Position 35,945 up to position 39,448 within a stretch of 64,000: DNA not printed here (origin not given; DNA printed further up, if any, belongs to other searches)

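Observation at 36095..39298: M1-peptidase-like domain with a disabled zinc site fused to an Omp85-type beta-barrel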

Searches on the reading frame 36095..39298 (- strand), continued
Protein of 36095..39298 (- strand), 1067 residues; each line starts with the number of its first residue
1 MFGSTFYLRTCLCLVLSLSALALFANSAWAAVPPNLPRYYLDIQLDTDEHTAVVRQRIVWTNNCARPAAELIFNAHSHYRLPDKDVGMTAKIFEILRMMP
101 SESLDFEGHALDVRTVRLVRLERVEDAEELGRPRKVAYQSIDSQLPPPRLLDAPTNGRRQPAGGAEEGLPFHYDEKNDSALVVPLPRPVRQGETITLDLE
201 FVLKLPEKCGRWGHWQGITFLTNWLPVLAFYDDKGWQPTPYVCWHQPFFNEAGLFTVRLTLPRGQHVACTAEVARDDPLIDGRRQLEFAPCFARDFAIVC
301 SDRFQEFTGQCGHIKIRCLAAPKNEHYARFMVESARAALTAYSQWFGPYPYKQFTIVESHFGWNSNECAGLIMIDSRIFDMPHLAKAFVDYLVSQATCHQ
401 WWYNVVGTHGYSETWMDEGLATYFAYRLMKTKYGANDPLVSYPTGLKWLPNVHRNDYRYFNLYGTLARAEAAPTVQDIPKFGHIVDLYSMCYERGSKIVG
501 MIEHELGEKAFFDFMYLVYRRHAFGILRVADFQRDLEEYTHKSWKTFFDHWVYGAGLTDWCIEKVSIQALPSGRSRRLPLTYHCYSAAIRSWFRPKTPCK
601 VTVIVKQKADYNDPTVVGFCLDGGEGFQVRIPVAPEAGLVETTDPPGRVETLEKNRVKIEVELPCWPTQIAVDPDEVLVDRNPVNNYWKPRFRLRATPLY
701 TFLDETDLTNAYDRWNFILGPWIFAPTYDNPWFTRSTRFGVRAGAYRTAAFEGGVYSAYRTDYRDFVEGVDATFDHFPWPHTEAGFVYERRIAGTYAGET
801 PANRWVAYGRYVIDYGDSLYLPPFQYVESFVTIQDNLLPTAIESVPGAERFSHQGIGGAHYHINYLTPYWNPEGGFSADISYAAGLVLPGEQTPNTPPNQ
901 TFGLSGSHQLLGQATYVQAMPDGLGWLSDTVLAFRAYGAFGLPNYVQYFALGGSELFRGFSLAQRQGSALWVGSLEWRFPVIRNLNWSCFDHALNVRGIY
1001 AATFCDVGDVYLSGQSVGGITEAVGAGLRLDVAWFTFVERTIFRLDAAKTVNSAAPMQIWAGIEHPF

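Call 6: find_homologous_proteins(query=window:36095-39298:-, max_evalue=0.001)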
Query window:36095-39298:- (1067 aa): 651 proteins with E <= 0.001 among 8000 candidates; the best 120 are listed.
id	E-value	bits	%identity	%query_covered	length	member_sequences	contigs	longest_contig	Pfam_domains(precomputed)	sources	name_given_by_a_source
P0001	0.0e+0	2468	96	100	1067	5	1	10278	PF01433.27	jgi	jgi:hypothetical protein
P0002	0.0e+0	2204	86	100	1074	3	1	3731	PF01433.27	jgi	jgi:hypothetical protein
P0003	0.0e+0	2183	84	100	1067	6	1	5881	PF01433.27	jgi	jgi:hypothetical protein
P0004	0.0e+0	2174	84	100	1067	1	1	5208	PF01433.27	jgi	jgi:hypothetical protein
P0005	0.0e+0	2163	84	99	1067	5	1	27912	PF01433.27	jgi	jgi:hypothetical protein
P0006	0.0e+0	2158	84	97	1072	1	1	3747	PF01433.27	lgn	-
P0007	0.0e+0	2141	84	97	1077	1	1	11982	PF01433.27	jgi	jgi:hypothetical protein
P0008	0.0e+0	2130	83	99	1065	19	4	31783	PF01433.27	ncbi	-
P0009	0.0e+0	2124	83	99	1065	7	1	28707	PF01433.27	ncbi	-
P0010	0.0e+0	2107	82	99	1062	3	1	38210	PF01433.27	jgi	jgi:hypothetical protein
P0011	0.0e+0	2096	81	100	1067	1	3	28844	PF01433.27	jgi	jgi:hypothetical protein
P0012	0.0e+0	2090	81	100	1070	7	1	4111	PF01433.27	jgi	jgi:hypothetical protein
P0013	0.0e+0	2082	81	99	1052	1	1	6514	PF01433.27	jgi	jgi:hypothetical protein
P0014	0.0e+0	2060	80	100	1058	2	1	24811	PF01433.27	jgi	jgi:hypothetical protein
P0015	0.0e+0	2045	79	99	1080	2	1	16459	PF01433.27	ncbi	ncbi:MAG TPA: M1 family aminopeptidase [Gemmataceae bacterium]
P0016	0.0e+0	2041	81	97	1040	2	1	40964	PF01433.27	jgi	jgi:hypothetical protein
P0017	0.0e+0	2039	80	98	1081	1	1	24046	PF01433.27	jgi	jgi:hypothetical protein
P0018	0.0e+0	2039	79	100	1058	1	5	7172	PF01433.27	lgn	-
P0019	0.0e+0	2034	79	100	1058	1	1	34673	PF01433.27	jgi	jgi:hypothetical protein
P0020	0.0e+0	2034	79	97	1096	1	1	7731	PF01433.27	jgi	jgi:hypothetical protein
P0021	0.0e+0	2024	79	100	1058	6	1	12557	PF01433.27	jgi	-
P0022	0.0e+0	2002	78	100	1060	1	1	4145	PF01433.27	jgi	jgi:hypothetical protein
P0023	0.0e+0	1994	79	98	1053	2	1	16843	PF01433.27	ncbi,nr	ncbi:MAG TPA: M1 family aminopeptidase [Gemmataceae bacterium]|nr:M1 family aminopeptidase [Gemmatac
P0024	0.0e+0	1965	81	94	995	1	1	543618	PF01433.27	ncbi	-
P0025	0.0e+0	1959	76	99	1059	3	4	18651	PF01433.27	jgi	jgi:hypothetical protein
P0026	0.0e+0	1952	77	100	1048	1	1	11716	PF01433.27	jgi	jgi:hypothetical protein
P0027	0.0e+0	1950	77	99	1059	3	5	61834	PF01433.27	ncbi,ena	-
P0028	0.0e+0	1945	76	100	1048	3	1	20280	PF01433.27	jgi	jgi:hypothetical protein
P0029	0.0e+0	1879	74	100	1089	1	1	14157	PF01433.27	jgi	jgi:hypothetical protein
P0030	0.0e+0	1740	69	100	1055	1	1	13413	PF01433.27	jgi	jgi:hypothetical protein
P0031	0.0e+0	1693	69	97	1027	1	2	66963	PF01433.27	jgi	-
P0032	0.0e+0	1659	67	97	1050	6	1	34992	PF01433.27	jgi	jgi:hypothetical protein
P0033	0.0e+0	1654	67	99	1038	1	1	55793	PF01433.27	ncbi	-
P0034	0.0e+0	1605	63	99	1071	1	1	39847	PF01433.27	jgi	jgi:hypothetical protein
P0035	0.0e+0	1605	75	85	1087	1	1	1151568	PF01433.27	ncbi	-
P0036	0.0e+0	1542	64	97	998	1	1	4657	PF01433.27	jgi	jgi:hypothetical protein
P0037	0.0e+0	1542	63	97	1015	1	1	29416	PF01433.27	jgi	jgi:hypothetical protein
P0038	0.0e+0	1538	63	97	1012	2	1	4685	PF01433.27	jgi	-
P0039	0.0e+0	1535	71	83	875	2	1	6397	PF01433.27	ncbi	-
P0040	0.0e+0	1512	62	97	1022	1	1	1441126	PF01433.27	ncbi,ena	-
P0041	0.0e+0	1501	61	97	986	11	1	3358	PF01433.27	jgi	jgi:hypothetical protein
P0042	0.0e+0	1485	65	90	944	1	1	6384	PF01433.27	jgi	jgi:hypothetical protein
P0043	0.0e+0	1468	59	97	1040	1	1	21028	PF01433.27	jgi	jgi:hypothetical protein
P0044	0.0e+0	1451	59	97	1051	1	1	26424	PF01433.27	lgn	-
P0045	0.0e+0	1441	58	99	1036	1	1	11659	PF01433.27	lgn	-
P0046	0.0e+0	1437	60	97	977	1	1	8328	PF01433.27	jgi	jgi:hypothetical protein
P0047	0.0e+0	1426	71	77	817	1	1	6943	PF01433.27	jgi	jgi:hypothetical protein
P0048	0.0e+0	1416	57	99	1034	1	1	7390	PF01433.27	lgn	-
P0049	0.0e+0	1415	57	99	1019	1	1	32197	PF01433.27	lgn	-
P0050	0.0e+0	1409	85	63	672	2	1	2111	PF01433.27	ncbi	ncbi:MAG: M1 family aminopeptidase, partial [Gemmataceae bacterium]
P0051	0.0e+0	1390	59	97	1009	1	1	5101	PF01433.27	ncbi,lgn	-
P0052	0.0e+0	1355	56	97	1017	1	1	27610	PF01433.27,PF01103.30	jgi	jgi:hypothetical protein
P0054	0.0e+0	1345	56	99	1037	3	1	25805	PF01433.27,PF01103.30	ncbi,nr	ncbi:MAG TPA: M1 family aminopeptidase [Gemmataceae bacterium]|nr:M1 family aminopeptidase [Gemmatac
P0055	0.0e+0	1338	55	97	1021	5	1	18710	PF01433.27,PF01103.30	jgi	jgi:hypothetical protein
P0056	0.0e+0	1338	54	97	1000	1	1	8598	PF01433.27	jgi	jgi:hypothetical protein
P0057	0.0e+0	1334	54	99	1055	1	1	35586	PF01433.27,PF01103.30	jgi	jgi:hypothetical protein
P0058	0.0e+0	1332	55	99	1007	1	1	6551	PF01433.27,PF01103.30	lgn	-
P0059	0.0e+0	1324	56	94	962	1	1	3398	PF01433.27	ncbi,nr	ncbi:MAG TPA: M1 family aminopeptidase, partial [Gemmataceae bacterium]|nr:M1 family aminopeptidase 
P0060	0.0e+0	1321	53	99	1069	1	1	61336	PF01433.27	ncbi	-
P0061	0.0e+0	1317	58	89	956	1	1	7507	PF01433.27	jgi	jgi:hypothetical protein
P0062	0.0e+0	1316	54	98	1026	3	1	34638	PF01433.27,PF01103.30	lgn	-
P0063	0.0e+0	1311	54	97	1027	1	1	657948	PF01433.27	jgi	jgi:hypothetical protein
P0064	0.0e+0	1304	53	97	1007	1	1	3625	PF01433.27,PF01103.30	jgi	jgi:hypothetical protein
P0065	0.0e+0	1304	54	97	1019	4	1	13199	PF01433.27,PF01103.30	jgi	jgi:hypothetical protein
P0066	0.0e+0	1300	53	100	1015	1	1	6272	PF01433.27,PF01103.30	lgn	-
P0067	0.0e+0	1299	54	97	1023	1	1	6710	PF01433.27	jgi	jgi:hypothetical protein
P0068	0.0e+0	1299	54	97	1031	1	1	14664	PF01433.27,PF01103.30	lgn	-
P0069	0.0e+0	1299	54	97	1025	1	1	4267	PF01433.27,PF01103.30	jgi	jgi:hypothetical protein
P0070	0.0e+0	1298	52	99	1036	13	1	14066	PF01433.27,PF01103.30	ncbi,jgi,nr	ncbi:MAG TPA: M1 family aminopeptidase [Gemmataceae bacterium]|jgi:hypothetical protein|nr:M1 family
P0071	0.0e+0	1297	53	100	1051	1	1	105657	PF01433.27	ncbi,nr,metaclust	ncbi:hypothetical protein AYO44_00325 [Planctomycetaceae bacterium SCGC AG-212-F19]|nr:hypothetical 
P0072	0.0e+0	1293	54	97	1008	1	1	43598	PF01433.27,PF01103.30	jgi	jgi:hypothetical protein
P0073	0.0e+0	1290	53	100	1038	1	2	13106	PF01433.27,PF01103.30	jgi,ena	jgi:hypothetical protein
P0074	0.0e+0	1288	53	97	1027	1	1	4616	PF01433.27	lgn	-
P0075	0.0e+0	1287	53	99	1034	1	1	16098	PF01433.27,PF01103.30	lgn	-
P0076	0.0e+0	1286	52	100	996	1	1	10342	PF01433.27,PF01103.30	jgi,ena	jgi:hypothetical protein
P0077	0.0e+0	1286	52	99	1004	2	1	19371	PF01433.27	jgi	jgi:hypothetical protein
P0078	0.0e+0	1284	54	99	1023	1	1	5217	PF01433.27,PF01103.30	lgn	-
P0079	0.0e+0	1283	53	98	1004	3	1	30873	PF01433.27,PF01103.30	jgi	jgi:hypothetical protein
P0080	0.0e+0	1283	53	96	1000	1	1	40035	PF01433.27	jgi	jgi:hypothetical protein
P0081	0.0e+0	1277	52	99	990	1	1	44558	PF01433.27,PF01103.30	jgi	jgi:hypothetical protein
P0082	0.0e+0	1276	53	97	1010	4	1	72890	PF01433.27,PF01103.30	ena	-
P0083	0.0e+0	1275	52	97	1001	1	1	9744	PF01433.27,PF01103.30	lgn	-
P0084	0.0e+0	1275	54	97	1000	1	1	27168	PF01433.27,PF01103.30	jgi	jgi:hypothetical protein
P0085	0.0e+0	1270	51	99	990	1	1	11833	PF01433.27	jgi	jgi:hypothetical protein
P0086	0.0e+0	1269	53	98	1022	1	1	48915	PF01433.27,PF01103.30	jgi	jgi:hypothetical protein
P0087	0.0e+0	1269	52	99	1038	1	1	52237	PF01433.27,PF01103.30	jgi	jgi:hypothetical protein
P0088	0.0e+0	1268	51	98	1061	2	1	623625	PF01433.27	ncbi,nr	ncbi:MAG: hypothetical protein KatS3mg105_2778 [Gemmatales bacterium]|nr:MAG: hypothetical protein K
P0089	0.0e+0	1267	52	98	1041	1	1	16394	PF01433.27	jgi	jgi:hypothetical protein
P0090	0.0e+0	1265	53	98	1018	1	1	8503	PF01433.27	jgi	jgi:hypothetical protein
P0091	0.0e+0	1264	51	100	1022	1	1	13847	PF01433.27,PF01103.30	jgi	jgi:hypothetical protein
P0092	0.0e+0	1263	52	99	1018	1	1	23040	PF01433.27,PF01103.30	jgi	jgi:hypothetical protein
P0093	0.0e+0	1261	51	97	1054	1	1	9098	PF01433.27,PF01103.30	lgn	-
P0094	0.0e+0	1260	52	99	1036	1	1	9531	PF01433.27,PF01103.30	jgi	jgi:hypothetical protein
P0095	0.0e+0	1258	53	97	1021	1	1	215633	PF01433.27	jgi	jgi:hypothetical protein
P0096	0.0e+0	1257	51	99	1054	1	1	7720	PF01433.27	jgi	-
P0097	0.0e+0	1255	52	97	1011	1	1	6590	PF01433.27,PF01103.30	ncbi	-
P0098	0.0e+0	1254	51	97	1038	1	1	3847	PF01433.27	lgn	-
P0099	0.0e+0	1253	52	100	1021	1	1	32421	PF01433.27,PF01103.30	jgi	jgi:hypothetical protein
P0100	0.0e+0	1253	79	62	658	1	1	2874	PF01433.27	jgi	jgi:hypothetical protein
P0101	0.0e+0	1252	53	97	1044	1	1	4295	PF01433.27,PF01103.30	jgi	jgi:hypothetical protein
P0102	0.0e+0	1249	51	97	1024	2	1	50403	PF01433.27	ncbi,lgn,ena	-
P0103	0.0e+0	1248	52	99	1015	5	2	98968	PF01433.27,PF01103.30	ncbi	-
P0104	0.0e+0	1247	53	97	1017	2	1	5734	PF01433.27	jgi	jgi:hypothetical protein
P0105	0.0e+0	1246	53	97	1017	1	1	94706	PF01433.27,PF01103.30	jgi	jgi:hypothetical protein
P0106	0.0e+0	1243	52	97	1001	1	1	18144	PF01433.27,PF01103.30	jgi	jgi:hypothetical protein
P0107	0.0e+0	1241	53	97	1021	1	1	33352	PF01433.27,PF01103.30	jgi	jgi:hypothetical protein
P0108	0.0e+0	1240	51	97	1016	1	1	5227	PF01433.27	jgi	jgi:hypothetical protein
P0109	0.0e+0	1240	51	99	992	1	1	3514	PF01433.27,PF01103.30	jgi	jgi:hypothetical protein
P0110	0.0e+0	1237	52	97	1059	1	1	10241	PF01433.27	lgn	-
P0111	0.0e+0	1235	50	97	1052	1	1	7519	PF01433.27,PF01103.30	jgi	jgi:hypothetical protein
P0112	0.0e+0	1235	52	98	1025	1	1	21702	PF01433.27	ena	-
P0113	0.0e+0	1235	51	100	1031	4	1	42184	PF01433.27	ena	-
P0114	0.0e+0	1234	51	97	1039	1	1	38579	PF01433.27,PF01103.30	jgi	jgi:hypothetical protein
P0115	0.0e+0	1233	52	98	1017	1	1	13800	PF01433.27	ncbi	-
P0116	0.0e+0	1231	51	97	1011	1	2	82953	PF01433.27,PF01103.30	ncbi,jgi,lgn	jgi:hypothetical protein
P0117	0.0e+0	1231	50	99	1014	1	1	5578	PF01433.27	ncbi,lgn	-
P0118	0.0e+0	1231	50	98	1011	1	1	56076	PF01433.27,PF01103.30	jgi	jgi:hypothetical protein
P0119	0.0e+0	1230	50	97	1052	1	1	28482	PF01433.27,PF01103.30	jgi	jgi:hypothetical protein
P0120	0.0e+0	1230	51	99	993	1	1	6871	PF01433.27,PF01103.30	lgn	-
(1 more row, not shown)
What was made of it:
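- Checked: Close homologues are also 1067 aa (call 6).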

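Call 23: find_encoding_contigs(protein=P0088, flank=10000, max_places=2)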
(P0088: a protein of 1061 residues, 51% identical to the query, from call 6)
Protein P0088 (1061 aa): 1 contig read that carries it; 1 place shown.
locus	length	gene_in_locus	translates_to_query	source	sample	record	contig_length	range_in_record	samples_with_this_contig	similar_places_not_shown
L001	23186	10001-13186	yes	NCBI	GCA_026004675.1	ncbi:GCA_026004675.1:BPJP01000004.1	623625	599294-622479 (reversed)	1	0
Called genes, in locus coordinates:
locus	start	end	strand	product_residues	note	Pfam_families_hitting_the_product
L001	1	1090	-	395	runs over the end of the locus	-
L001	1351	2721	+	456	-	PF07394:DUF1501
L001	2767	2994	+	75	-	-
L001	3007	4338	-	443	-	PF02746:MR_MLE_N, PF13378:MR_MLE_C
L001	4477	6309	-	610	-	PF00512:HisKA, PF02518:HATPase_c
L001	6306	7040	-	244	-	PF00072:Response_reg, PF00486:Trans_reg_C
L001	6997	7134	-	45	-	-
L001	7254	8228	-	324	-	-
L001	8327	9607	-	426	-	-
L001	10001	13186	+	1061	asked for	PF01433:Peptidase_M1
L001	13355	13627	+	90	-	PF02597:ThiS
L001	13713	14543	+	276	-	-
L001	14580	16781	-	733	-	PF19335:HMBD, PF00122:E1-E2_ATPase, PF00702:Hydrolase, PF12710:HAD (weak), PF08282:Hydrolase_3 (faint)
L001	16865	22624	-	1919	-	PF02801:Ketoacyl-synt_C, PF16197:KAsynt_C_assoc (weak), PF00109:ketoacyl-synt, PF00698:Acyl_transf_1, PF07977:FabA, PF22818:ApeI-like (faint), PF07977:FabA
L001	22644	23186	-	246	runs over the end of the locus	PF00109:ketoacyl-synt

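Call 24: find_encoding_contigs(protein=P0040, flank=10000, max_places=2)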
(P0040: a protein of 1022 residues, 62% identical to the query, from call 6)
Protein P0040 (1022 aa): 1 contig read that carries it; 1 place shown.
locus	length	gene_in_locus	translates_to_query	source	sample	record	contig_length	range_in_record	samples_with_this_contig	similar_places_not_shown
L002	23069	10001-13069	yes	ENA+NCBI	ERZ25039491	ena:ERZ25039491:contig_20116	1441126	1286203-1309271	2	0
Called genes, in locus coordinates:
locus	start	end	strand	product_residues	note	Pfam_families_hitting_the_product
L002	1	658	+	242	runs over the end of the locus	-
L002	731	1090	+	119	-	-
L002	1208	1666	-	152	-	-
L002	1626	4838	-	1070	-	PF01381:HTH_3 (faint), PF13646:HEAT_2 (faint), PF05729:NACHT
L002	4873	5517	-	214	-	-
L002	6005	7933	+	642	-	PF00437:T2SSE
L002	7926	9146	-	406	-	PF01011:PQQ (weak), PF13360:PQQ_2, PF13570:Beta-prop_ACSF4, PF25293:Beta-prop_EMC1_N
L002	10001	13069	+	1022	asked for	PF01433:Peptidase_M1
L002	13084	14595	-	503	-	PF01262:AlaDh_PNT_C (faint), PF01134:GIDA, PF01266:DAO (faint), PF03486:HI0933_like (faint), PF07992:Pyr_redox_2, PF13738:Pyr_redox_3, PF00070:Pyr_redox, PF02852:Pyr_redox_dim, +2 more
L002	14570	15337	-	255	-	PF09335:VTT_dom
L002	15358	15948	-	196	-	PF05685:Uma2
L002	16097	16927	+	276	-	PF00884:Sulfatase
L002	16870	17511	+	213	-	PF00884:Sulfatase, PF16347:SGSH_C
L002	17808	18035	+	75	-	-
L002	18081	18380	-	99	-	-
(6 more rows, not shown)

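Call 26: find_encoding_contigs(protein=P0024, flank=10000, max_places=2)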
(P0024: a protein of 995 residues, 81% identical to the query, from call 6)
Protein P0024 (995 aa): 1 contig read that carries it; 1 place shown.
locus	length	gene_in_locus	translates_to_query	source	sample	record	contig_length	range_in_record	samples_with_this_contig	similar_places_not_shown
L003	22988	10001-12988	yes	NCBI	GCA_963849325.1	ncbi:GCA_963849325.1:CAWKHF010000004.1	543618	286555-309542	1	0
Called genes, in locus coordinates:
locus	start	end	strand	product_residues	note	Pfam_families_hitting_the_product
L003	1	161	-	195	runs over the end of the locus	PF04545:Sigma70_r4 (weak)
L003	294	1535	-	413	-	PF13559:DUF4129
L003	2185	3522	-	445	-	PF01882:DUF58 (weak)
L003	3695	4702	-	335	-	PF20030:bpMoxR (weak), PF07726:AAA_3, PF07728:AAA_5, PF17863:AAA_lid_2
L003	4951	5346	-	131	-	PF01648:ACPS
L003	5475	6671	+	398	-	PF00580:UvrD-helicase, PF13604:AAA_30 (faint), PF13245:AAA_19, PF13361:UvrD_C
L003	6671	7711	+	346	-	PF13361:UvrD_C, PF13538:UvrD_C_2, PF21196:PcrA_UvrD_tudor (weak)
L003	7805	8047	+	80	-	-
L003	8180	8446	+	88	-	-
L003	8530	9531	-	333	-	PF00657:Lipase_GDSL, PF13472:Lipase_GDSL_2 (faint), PF07589:PEP_exosort_dom (weak)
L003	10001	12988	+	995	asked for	PF01433:Peptidase_M1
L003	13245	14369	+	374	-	-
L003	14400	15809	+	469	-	PF07719:TPR_2 (faint), PF13174:TPR_6 (faint), PF13181:TPR_8 (faint), PF13432:TPR_16, PF14559:TPR_19 (weak), PF14559:TPR_19, PF13429:TPR_15 (weak), PF13432:TPR_16 (weak), +10 more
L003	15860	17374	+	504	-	PF01839:FG-GAP (faint), PF13517:FG-GAP_3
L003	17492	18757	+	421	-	PF00438:S-AdoMet_synt_N, PF02772:S-AdoMet_synt_M, PF02773:S-AdoMet_synt_C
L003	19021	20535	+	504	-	-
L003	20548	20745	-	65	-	PF02599:CsrA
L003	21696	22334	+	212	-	PF06439:3keto-disac_hyd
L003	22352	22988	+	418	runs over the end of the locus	PF02922:CBM_48, PF00128:Alpha-amylase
